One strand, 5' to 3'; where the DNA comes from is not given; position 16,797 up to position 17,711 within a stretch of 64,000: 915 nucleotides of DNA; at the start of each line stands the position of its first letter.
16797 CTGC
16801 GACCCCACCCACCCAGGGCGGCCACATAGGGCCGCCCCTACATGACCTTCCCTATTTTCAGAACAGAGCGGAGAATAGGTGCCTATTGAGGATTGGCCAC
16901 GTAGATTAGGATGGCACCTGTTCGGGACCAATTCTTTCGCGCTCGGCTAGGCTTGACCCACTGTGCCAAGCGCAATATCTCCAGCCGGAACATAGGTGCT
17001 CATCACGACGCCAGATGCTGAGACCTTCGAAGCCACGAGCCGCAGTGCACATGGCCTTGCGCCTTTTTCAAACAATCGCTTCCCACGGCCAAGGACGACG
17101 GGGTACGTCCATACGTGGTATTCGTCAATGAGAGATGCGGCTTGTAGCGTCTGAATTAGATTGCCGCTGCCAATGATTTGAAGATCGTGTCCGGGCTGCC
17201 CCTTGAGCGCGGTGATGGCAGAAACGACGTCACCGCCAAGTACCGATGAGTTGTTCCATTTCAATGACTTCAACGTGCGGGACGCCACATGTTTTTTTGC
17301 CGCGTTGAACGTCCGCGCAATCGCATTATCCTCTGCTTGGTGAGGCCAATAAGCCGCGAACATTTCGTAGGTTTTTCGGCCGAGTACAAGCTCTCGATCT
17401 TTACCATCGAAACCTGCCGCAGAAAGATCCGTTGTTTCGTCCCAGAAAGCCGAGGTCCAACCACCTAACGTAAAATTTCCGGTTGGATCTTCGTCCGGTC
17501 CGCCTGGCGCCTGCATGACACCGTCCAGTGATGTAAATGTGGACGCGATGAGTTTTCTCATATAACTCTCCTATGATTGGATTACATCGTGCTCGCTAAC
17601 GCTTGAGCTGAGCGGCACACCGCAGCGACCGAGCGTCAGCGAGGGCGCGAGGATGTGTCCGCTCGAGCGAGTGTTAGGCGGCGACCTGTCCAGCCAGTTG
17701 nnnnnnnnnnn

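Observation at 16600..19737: Low-GC two-gene cargo plus RAYT bracketed by a degenerate direct repeat derived from the RAYT 3' end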

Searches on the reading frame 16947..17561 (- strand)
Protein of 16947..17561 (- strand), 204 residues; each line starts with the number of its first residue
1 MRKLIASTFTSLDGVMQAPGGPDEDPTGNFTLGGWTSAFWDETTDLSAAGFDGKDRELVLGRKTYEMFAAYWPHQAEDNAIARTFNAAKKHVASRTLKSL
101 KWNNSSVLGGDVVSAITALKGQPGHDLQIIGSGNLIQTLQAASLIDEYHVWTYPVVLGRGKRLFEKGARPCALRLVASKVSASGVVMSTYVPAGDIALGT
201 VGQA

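Call 11: search_protein_families(library=pfam, proteins=[window:16947-17561:-], max_evalue=0.01)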
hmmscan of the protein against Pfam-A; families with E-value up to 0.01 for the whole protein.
window:16947-17561:- (204 aa): 1 family
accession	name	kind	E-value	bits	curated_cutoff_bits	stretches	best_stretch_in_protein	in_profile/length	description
PF01872.23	RibD_C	-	8.6e-18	65.3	24.1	1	2-186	1-196/197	RibD C-terminal domain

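Call 12: search_protein_families(library=ncbifam, proteins=[window:16947-17561:-], max_evalue=0.01)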
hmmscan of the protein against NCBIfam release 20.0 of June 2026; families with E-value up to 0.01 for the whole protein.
window:16947-17561:- (204 aa): 0 families

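Call 51: find_related_loci(query=window:16947-17561:-, collection=metagenome_contigs, flank=4000)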
Query window:16947-17561:- (204 aa) in metagenome_contigs; peptide patterns used: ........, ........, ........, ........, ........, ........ (x = any residue, [..] = any of these).
600 stretches matched a pattern (row limit reached: there are more); 451 encode a relative of the query (tblastn E <= 1e-3); the best 80 are kept; 80 distinct loci.
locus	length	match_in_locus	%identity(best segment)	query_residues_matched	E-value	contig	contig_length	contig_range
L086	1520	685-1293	97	1-203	3e-144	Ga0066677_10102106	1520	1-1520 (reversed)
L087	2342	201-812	95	1-204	8e-140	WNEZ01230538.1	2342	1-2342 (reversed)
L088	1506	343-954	96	1-204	1e-143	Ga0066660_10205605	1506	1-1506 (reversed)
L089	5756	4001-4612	96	1-204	5e-132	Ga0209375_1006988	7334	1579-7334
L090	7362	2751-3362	96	1-204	2e-131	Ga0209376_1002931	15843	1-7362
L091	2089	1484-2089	96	1-202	2e-138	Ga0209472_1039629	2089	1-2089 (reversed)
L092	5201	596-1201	94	1-202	1e-128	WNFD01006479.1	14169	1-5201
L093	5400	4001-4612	92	1-204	5e-128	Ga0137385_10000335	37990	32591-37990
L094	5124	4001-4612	92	1-204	4e-128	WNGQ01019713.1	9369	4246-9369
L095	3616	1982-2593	91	1-204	6e-128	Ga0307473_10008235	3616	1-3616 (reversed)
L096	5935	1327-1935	92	1-203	6e-125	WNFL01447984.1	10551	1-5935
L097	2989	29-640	90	1-204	7e-129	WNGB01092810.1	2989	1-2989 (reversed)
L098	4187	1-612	89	1-204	1e-123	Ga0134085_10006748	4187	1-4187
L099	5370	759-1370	89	1-204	4e-122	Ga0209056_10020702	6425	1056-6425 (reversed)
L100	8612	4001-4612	87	1-204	5e-122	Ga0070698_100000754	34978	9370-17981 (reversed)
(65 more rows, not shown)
